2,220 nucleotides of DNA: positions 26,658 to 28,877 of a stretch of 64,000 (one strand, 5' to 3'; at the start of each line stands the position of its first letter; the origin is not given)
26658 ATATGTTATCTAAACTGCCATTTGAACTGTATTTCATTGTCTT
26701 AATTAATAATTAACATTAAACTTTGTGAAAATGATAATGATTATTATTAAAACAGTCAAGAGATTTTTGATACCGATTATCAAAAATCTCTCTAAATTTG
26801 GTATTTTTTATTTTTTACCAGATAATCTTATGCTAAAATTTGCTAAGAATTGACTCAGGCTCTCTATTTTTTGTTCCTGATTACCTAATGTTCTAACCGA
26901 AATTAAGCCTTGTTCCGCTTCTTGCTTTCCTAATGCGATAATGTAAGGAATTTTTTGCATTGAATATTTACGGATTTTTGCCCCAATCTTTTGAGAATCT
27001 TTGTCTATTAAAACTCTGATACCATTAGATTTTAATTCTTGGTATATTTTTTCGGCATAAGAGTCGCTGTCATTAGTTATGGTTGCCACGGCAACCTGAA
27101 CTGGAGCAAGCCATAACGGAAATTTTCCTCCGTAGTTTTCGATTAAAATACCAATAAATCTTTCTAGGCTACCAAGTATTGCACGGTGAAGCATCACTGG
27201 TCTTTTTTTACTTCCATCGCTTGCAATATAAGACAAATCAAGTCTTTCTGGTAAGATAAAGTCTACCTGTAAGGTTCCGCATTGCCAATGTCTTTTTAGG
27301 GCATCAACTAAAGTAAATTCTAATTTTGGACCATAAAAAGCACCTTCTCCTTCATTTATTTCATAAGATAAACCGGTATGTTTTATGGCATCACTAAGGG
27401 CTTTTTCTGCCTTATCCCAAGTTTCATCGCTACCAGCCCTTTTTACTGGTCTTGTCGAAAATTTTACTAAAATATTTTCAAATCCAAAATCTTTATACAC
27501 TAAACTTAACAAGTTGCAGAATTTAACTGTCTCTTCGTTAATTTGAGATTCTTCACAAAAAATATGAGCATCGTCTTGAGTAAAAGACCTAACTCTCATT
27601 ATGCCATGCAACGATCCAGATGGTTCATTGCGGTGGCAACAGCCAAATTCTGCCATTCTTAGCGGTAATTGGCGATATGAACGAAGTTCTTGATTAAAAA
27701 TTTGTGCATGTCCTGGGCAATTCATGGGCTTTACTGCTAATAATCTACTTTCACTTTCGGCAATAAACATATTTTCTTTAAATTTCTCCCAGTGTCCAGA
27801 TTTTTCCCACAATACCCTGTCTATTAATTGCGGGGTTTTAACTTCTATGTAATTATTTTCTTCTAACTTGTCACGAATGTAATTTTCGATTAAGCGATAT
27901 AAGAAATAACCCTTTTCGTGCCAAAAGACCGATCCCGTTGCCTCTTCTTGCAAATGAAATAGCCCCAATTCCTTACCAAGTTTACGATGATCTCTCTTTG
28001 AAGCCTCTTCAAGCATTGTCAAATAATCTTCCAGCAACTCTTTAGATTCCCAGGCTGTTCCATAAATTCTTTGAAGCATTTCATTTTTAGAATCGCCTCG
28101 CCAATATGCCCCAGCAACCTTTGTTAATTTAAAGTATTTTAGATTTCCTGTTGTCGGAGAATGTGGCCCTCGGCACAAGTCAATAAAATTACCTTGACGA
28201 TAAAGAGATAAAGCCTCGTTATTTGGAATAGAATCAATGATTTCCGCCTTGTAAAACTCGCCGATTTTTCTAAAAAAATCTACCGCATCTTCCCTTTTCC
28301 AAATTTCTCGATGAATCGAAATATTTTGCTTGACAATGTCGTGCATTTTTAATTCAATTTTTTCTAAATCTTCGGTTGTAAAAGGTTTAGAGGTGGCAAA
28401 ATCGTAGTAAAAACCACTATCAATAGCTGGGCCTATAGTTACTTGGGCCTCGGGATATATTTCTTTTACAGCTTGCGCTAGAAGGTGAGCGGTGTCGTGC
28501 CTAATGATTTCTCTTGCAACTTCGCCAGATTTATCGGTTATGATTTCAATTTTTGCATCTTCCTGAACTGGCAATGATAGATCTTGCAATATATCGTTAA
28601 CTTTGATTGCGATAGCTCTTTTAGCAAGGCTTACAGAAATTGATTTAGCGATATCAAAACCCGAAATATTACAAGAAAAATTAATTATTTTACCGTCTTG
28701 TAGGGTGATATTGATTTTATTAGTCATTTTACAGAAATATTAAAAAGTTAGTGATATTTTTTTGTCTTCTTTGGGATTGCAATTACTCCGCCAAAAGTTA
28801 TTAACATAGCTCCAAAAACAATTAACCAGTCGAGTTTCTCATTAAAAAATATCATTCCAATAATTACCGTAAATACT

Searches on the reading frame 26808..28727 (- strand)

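Call 48: search_protein_families(library=ncbifam, proteins=[window:26808-28727:-], max_evalue=1e-20)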
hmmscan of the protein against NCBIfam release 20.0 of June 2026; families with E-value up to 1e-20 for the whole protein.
window:26808-28727:- (639 aa): 6 families
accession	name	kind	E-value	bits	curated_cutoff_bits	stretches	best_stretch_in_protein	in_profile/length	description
TIGR00418.1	thrS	equivalog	2.4e-215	716.7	383.65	1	76-626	1-556/565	threonine--tRNA ligase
NF003068.0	PRK03991.1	equivalog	2.9e-59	201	484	1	241-627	193-584/613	threonine--tRNA ligase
NF008979.1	PRK12325.1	exception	2.3e-26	92.6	550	0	259-435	32-209/437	proline--tRNA ligase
NF006625.0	PRK09194.1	equivalog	2.1e-25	89.7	558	0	263-396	36-169/559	proline--tRNA ligase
TIGR00409.1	proS_fam_II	equivalog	2.7e-24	86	306.7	0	279-402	52-176/568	proline--tRNA ligase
TIGR00408.1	proS_fam_I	equivalog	6.1e-21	74.9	437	0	262-437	26-207/475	proline--tRNA ligase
